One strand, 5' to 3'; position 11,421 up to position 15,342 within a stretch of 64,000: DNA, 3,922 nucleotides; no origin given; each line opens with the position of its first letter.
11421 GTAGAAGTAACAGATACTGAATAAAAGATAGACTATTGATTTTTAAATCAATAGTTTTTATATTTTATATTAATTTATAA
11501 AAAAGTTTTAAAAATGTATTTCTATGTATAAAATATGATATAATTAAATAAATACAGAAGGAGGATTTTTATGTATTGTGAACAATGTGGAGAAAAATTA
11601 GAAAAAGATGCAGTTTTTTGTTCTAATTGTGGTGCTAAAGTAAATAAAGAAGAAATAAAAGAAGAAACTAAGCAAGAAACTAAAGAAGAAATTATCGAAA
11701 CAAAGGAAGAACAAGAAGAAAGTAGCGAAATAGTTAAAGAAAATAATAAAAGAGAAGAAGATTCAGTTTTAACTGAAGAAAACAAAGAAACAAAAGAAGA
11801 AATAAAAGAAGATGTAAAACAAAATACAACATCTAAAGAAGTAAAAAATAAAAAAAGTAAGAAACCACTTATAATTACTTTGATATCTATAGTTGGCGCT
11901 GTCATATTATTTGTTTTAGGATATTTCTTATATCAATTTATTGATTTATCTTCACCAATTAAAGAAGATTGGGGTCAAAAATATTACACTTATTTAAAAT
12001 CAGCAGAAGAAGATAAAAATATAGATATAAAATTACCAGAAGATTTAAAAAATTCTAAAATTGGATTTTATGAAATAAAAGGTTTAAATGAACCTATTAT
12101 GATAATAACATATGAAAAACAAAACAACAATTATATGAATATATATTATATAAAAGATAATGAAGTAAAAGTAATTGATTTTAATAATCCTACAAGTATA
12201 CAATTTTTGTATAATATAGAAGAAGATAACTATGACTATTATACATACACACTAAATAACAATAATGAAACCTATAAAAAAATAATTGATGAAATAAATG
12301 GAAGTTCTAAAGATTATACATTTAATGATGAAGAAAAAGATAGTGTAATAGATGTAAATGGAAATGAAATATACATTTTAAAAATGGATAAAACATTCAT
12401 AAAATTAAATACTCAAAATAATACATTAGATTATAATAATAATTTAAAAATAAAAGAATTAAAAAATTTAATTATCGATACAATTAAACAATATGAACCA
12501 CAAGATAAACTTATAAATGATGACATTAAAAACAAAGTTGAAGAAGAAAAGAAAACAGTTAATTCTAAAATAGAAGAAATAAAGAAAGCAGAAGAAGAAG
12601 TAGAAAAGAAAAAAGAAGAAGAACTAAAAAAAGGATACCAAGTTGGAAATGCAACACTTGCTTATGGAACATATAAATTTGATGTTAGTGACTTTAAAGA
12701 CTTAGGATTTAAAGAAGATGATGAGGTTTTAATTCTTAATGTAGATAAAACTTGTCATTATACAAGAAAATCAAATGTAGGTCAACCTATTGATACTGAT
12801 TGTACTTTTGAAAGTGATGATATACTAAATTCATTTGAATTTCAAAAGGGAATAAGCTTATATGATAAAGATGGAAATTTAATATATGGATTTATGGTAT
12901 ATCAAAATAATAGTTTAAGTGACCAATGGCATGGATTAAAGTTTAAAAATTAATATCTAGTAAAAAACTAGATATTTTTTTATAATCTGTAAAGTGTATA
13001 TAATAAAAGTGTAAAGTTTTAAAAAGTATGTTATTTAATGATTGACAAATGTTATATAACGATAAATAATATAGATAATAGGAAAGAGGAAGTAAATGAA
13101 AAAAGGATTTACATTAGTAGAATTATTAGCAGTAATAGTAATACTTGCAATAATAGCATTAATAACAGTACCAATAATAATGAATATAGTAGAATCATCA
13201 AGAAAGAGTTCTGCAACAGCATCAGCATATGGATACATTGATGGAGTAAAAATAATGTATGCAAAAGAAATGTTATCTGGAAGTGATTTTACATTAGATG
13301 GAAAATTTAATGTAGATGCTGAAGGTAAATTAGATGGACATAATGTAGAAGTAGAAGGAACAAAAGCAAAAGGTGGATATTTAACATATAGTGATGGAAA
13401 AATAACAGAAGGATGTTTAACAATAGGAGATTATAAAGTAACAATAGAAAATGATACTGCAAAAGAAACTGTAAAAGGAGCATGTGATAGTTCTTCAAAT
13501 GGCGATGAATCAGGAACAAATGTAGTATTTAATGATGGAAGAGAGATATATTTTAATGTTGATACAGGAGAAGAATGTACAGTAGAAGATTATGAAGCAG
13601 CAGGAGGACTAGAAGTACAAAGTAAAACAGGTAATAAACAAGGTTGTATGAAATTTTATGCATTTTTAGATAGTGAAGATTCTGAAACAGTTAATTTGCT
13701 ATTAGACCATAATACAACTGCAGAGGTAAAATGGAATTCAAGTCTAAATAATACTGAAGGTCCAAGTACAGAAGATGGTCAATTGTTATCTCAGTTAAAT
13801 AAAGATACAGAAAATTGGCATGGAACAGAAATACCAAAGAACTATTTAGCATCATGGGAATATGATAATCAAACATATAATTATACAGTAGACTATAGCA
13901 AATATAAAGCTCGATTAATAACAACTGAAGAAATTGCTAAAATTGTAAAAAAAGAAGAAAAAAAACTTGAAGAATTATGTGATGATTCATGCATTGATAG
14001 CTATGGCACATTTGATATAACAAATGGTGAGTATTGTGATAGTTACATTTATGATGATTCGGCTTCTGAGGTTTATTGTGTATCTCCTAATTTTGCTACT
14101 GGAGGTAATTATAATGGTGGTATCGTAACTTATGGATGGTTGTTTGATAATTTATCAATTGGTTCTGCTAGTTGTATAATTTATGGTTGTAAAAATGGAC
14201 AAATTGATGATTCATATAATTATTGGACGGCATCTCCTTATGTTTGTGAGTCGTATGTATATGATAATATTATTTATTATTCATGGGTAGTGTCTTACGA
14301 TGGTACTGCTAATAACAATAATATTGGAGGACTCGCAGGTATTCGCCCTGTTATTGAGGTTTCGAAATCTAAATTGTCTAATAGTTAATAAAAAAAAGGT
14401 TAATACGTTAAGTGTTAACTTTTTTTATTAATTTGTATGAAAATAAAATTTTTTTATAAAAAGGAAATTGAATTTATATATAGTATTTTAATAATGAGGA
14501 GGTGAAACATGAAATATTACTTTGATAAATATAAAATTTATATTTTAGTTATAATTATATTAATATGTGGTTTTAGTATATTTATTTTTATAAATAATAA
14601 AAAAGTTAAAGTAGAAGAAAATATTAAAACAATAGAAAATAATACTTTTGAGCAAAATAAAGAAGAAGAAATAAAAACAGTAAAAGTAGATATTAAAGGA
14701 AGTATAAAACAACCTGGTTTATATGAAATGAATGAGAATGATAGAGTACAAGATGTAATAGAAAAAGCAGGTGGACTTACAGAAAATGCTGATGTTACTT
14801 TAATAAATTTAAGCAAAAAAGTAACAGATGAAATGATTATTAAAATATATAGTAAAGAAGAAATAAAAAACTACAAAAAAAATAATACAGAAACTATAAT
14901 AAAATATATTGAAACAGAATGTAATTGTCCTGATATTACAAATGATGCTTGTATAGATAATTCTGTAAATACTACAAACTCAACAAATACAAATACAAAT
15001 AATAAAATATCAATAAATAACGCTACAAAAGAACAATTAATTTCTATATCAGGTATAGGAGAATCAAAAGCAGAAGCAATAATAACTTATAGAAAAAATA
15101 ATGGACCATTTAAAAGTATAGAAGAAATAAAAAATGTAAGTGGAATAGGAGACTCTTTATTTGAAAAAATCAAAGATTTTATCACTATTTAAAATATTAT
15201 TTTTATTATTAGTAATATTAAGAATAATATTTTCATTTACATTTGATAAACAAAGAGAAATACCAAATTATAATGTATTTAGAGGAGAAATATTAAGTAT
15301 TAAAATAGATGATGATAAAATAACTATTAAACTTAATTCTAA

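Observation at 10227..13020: Conserved upstream direct-repeat element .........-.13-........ upstream of both pilin paralogs; the same motif also appears at a regulator promoter and the large-ncRNA promoter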

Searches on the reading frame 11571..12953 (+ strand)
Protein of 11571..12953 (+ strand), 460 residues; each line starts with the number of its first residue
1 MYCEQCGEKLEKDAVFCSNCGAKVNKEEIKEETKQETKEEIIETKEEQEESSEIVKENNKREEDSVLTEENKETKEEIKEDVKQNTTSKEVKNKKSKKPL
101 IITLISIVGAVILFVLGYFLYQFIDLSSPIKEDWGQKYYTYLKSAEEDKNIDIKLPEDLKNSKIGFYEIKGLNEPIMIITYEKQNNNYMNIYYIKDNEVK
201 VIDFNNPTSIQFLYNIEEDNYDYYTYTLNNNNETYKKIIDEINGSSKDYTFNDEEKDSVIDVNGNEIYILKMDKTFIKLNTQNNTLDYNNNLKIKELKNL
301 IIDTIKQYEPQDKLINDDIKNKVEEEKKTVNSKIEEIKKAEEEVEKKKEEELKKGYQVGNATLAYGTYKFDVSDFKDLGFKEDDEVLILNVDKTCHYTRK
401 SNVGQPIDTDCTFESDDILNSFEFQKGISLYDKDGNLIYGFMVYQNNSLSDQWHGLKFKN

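Call 12: search_protein_families(library=pfam, proteins=[window:11571-12953:+], max_evalue=0.01)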
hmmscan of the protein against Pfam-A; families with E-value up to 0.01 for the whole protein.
window:11571-12953:+ (460 aa): 4 families
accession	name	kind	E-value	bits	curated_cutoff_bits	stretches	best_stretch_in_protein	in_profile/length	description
PF13240.11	Zn_Ribbon_1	-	1.7e-07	31.3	25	1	2-24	1-23/23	zinc-ribbon domain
PF13248.11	Zn_ribbon_3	-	8e-06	25.6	27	1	2-23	4-25/26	zinc-ribbon domain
PF12773.13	DZR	-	0.0003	21.3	27.3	1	3-25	1-23/45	Double zinc ribbon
PF14803.11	Zn_ribbon_Nudix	-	0.0013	19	25.6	0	16-28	2-14/34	Nudix N-terminal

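Call 34: find_homologous_proteins(query=window:11571-12953:+, max_evalue=1e-10)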
Query window:11571-12953:+ (460 aa): 14 proteins with E <= 1e-10 among 8000 candidates.
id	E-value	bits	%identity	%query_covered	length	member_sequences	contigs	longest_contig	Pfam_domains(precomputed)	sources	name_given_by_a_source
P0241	1.3e-282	955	97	100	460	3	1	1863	PF13240.12,PF13248.12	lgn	-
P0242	1.6e-198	678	71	100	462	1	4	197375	PF13240.12,PF13248.12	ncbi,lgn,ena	-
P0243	3.3e-64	236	42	71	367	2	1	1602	-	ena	-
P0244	3.8e-55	206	35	83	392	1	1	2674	-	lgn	-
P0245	2.2e-54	203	34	83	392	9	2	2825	-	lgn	-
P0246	1.2e-53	201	30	79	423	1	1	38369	-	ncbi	-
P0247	1.5e-50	191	32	95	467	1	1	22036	-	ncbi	-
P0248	1.4e-46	178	33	74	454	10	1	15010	-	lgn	-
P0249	3.0e-43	167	33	76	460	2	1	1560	-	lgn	-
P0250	6.5e-43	166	37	58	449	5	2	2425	-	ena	-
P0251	7.3e-43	165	31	75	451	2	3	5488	-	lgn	-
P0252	9.8e-42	162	36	49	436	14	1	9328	-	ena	-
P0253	5.7e-41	159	31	75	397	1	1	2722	-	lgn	-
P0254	1.3e-36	145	33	70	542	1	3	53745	PF13240.12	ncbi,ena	-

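Call 35: find_encoding_contigs(protein=P0246, flank=8000, max_places=2)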
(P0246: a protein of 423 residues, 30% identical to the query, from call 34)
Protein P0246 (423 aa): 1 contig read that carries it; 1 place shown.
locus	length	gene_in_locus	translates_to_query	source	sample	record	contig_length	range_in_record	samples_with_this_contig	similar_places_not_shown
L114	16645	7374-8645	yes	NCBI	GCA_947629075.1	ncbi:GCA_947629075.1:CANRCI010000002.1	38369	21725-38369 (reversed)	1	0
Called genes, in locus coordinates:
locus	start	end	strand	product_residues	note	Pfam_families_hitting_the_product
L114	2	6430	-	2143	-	?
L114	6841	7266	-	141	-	PF04266:ASCH (weak)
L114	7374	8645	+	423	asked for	-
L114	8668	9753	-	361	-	-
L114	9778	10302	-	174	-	PF00149:Metallophos, PF12850:Metallophos_2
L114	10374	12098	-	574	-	PF00664:ABC_membrane, PF00005:ABC_tran, PF02463:SMC_N (faint)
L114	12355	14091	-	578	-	-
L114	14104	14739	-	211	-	-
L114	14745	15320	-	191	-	PF00717:Peptidase_S24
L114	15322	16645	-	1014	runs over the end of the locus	PF12733:Cadherin-like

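Call 36: find_encoding_contigs(protein=P0247, flank=8000, max_places=2)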
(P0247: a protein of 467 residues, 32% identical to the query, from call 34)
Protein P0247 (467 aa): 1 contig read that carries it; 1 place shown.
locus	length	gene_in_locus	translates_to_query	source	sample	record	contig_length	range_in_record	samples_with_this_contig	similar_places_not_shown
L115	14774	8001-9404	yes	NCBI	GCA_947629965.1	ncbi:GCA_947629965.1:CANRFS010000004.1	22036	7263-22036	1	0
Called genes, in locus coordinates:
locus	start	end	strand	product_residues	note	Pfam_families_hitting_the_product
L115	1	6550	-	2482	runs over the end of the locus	PF00668:Condensation, PF00501:AMP-binding, PF00550:PP-binding, PF00668:Condensation, PF00501:AMP-binding, PF00550:PP-binding, PF01370:Epimerase, PF04321:RmlD_sub_bind, +3 more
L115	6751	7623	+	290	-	PF00089:Trypsin, PF10459:Peptidase_S46 (faint), PF13365:Trypsin_2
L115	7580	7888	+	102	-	PF13180:PDZ_2, PF00595:PDZ, PF17820:PDZ_6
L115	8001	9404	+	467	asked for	-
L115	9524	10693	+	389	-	PF00753:Lactamase_B, PF19583:ODP, PF12706:Lactamase_B_2 (weak), PF00258:Flavodoxin_1 (weak), PF12724:Flavodoxin_5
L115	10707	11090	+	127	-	PF01880:Desulfoferrodox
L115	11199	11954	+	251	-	PF13930:Endonuclea_NS_2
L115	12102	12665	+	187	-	-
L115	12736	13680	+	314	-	PF23441:SDR, PF00106:adh_short, PF08659:KR, PF13561:adh_short_C2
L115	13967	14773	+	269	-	?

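Call 37: find_encoding_contigs(protein=P0248, flank=8000, max_places=2)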
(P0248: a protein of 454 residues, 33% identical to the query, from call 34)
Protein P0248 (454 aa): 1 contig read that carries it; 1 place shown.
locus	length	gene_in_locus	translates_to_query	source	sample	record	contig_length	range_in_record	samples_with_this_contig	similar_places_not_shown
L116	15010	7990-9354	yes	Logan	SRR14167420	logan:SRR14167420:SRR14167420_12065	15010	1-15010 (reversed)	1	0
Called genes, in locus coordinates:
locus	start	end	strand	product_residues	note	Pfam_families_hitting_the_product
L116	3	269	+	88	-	?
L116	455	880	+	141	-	-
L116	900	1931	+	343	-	PF04055:Radical_SAM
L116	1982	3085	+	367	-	PF13793:Pribosyltran_N, PF00156:Pribosyltran, PF14572:Pribosyl_synth, PF14681:UPRTase (weak)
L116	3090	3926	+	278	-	PF03747:ADP_ribosyl_GH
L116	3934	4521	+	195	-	PF01467:CTP_transf_like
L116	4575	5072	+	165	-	PF02464:CinA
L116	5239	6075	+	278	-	PF00293:NUDIX, PF19368:WHD_AraR (weak), PF21906:WHD_NrtR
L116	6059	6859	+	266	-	PF01513:NAD_kinase (weak), PF20143:NAD_kinase_C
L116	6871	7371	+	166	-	PF24703:DUF7666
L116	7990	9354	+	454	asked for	-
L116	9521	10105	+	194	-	PF01553:Acyltransferase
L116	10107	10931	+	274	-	PF01553:Acyltransferase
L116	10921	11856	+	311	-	PF07859:Abhydrolase_3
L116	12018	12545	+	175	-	PF06210:DUF1003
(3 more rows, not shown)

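Call 49: find_encoding_contigs(protein=P0241, flank=3000, max_places=5)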
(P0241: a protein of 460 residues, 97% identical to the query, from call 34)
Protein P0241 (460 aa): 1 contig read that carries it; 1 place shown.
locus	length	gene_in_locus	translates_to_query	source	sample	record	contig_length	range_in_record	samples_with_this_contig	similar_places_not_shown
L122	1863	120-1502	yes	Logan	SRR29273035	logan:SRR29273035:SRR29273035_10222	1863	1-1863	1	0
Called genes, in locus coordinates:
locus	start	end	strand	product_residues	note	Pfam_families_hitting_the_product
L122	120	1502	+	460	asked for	PF13240:Zn_Ribbon_1 (weak), PF13248:Zn_ribbon_3 (weak)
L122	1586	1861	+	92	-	?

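Call 62: search_protein_families(library=ncbifam, proteins=[window:11571-12953:+], max_evalue=0.01)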
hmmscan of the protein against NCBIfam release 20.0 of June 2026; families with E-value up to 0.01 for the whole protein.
window:11571-12953:+ (460 aa): 4 families
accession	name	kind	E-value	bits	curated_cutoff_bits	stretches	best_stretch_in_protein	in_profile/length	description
NF049861.1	SCO2400_fam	subfamily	4.5e-07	30.5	55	1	2-111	3-112/136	SCO2400 family protein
NF047909.1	CellAnchorMapZStrp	equivalog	1.9e-06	27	700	1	22-128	90-192/474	cell division site-positioning protein MapZ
NF047763.1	LIC_10572_fam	equivalog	0.0018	18.3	200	1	31-130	19-115/205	LIC_10572 family protein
TIGR01241.2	FtsH_fam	equivalog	0.0046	15.8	600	1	15-122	26-129/598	ATP-dependent zinc metalloprotease FtsH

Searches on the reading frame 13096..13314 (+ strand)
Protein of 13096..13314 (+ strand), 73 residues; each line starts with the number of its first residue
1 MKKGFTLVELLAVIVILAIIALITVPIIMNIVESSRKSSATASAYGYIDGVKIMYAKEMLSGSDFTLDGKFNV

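Call 30: find_homologous_proteins(query=window:13096-13314:+, max_evalue=0.00001)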
Query seq(73 aa) (73 aa): 379 proteins with E <= 0.00001 among 727 candidates; the best 120 are listed.
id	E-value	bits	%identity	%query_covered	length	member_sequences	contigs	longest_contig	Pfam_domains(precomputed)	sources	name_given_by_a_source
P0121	6.4e-17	78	66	84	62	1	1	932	PF07963.18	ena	-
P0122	8.0e-16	75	62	86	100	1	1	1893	-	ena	-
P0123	4.9e-15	72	59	100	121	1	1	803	PF07963.18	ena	-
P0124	6.0e-15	72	67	84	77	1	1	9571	PF07963.18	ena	-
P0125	7.0e-15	72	61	90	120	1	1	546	PF07963.18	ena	-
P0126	1.0e-14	71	63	82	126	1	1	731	PF07963.18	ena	-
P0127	1.5e-14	71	59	90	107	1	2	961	PF07963.18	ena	-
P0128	1.6e-14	71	60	93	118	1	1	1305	PF07963.18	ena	-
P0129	1.8e-14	71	66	84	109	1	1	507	PF07963.18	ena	-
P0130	2.0e-14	70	58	100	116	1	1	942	PF07963.18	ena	-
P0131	2.4e-14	70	51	100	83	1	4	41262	PF07963.18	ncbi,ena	-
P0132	4.9e-14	69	55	100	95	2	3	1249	PF07963.18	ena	-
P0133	5.3e-14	69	58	88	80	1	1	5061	PF07963.18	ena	-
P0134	5.8e-14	69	51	99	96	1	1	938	PF07963.18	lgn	-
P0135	9.5e-14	68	55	88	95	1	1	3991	PF07963.18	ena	-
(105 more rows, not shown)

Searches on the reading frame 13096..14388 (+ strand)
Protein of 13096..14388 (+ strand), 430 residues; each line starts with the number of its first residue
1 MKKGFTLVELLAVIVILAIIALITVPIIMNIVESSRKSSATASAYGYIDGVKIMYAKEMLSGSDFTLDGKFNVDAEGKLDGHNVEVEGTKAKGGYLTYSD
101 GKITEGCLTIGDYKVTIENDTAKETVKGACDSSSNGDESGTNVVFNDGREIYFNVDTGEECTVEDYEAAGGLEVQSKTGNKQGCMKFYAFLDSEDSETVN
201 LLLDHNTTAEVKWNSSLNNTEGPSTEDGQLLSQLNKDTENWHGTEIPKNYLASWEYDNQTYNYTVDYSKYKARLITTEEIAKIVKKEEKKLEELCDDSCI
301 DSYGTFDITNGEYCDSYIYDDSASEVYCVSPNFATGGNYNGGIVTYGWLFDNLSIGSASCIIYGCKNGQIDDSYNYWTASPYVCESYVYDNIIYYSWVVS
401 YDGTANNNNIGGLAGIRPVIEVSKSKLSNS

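Call 12: search_protein_families(library=pfam, proteins=[window:13096-14388:+], max_evalue=0.01)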
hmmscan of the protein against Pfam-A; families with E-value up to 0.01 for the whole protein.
window:13096-14388:+ (430 aa): 3 families
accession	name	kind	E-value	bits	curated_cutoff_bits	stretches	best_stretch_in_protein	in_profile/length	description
PF07963.17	N_methyl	-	4.3e-06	26.5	21.2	1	2-24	4-26/27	Prokaryotic N-terminal methylation motif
PF19789.6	DUF6273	-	0.007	16.7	23.5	0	305-422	70-170/172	Domain of unknown function (DUF6273)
PF05982.17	Sbt_1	-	0.0092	15.8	27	0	7-70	55-119/308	Na+-dependent bicarbonate transporter superfamily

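Call 15: find_encoding_contigs(protein=window:13096-14388:+, flank=10000, max_places=10)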
Protein window:13096-14388:+ (430 aa): no gene with exactly this product is on record in the collection.

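Call 62: search_protein_families(library=ncbifam, proteins=[window:13096-14388:+], max_evalue=0.01)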
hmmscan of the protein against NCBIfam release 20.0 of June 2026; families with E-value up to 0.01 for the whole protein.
window:13096-14388:+ (430 aa): 11 families
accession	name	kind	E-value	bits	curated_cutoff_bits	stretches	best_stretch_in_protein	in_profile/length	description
TIGR02532.1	IV_pilin_GFxxxE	domain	2.5e-07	30.2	16.3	1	2-24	1-23/24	prepilin-type N-terminal cleavage/methylation domain-containing protein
NF040999.1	pilin_ComGC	equivalog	7.3e-06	26.1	75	1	2-39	1-38/84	competence type IV pilus major pilin ComGC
TIGR01710.1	typeII_sec_gspG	equivalog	3.2e-05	24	88.85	1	3-42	1-40/134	type II secretion system major pseudopilin GspG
NF038303.1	EPS_HpsB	equivalog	0.0001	22.3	150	1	2-54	2-58/211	hormogonium polysaccharide secretion pseudopilin HpsB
NF041013.1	T4P_ComGE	equivalog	0.00011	22.3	49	1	2-45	3-46/83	competence type IV pilus minor pilin ComGE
NF007862.0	PRK10574.1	equivalog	0.00043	20.4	138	1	2-32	4-34/145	prepilin peptidase-dependent pilin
NF041775.1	typeIV_PilA_Myxo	equivalog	0.00049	20.1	400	1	3-43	11-51/214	type IV pilin protein PilA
TIGR02599.1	TIGR02599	subfamily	0.0016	17.7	256.5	1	4-45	1-42/361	Verru_Chthon cassette protein C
NF041002.1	pilin_ComGF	equivalog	0.0031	17.7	80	0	2-34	1-33/139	competence type IV pilus minor pilin ComGF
TIGR01708.2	typeII_sec_gspH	equivalog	0.0053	16.8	80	1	3-45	2-41/169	type II secretion system minor pseudopilin GspH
NF040982.1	ComGD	equivalog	0.0074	16.7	70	1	2-34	1-33/139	competence type IV pilus minor pilin ComGD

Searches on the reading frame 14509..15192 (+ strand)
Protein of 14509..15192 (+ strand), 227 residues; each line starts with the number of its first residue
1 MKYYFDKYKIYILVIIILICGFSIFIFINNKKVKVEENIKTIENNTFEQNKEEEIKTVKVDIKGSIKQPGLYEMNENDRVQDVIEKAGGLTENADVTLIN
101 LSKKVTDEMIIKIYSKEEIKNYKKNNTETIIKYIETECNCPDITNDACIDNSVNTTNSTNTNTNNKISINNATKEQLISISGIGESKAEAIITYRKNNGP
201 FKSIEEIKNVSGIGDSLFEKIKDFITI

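Call 12: search_protein_families(library=pfam, proteins=[window:14509-15192:+], max_evalue=0.01)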
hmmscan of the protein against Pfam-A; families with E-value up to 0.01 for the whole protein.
window:14509-15192:+ (227 aa): 10 families
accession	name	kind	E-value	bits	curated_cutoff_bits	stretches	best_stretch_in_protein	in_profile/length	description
PF12836.13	HHH_3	-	1.9e-22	79.6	27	1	164-226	3-65/65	Helix-hairpin-helix motif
PF10531.15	SLBB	-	2.4e-12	46.9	27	1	59-113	1-54/55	SLBB domain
PF00633.29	HHH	-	4.5e-12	45.6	24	1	168-194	4-30/30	Helix-hairpin-helix motif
PF22461.2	SLBB_2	-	1.3e-06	28.9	27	1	59-110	2-55/79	SLBB domain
PF12826.13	HHH_2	-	3.3e-05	24.4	27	0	169-197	29-57/64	Helix-hairpin-helix motif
PF14579.12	HHH_6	-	8.4e-05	23.1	25.6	1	177-208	27-58/90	Helix-hairpin-helix motif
PF14520.12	HHH_5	-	0.0001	23.1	27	0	171-192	31-52/57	Helix-hairpin-helix domain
PF14716.13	HHH_8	-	0.0066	17.2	30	0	198-225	41-68/73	Helix-hairpin-helix domain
PF03934.19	T2SSK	-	0.007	17.1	24.2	0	180-216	15-51/63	Type II secretion system (T2SS), protein K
PF06514.17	PsbU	-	0.007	16.8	24.5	0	159-219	7-66/93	Photosystem II 12 kDa extrinsic protein (PsbU)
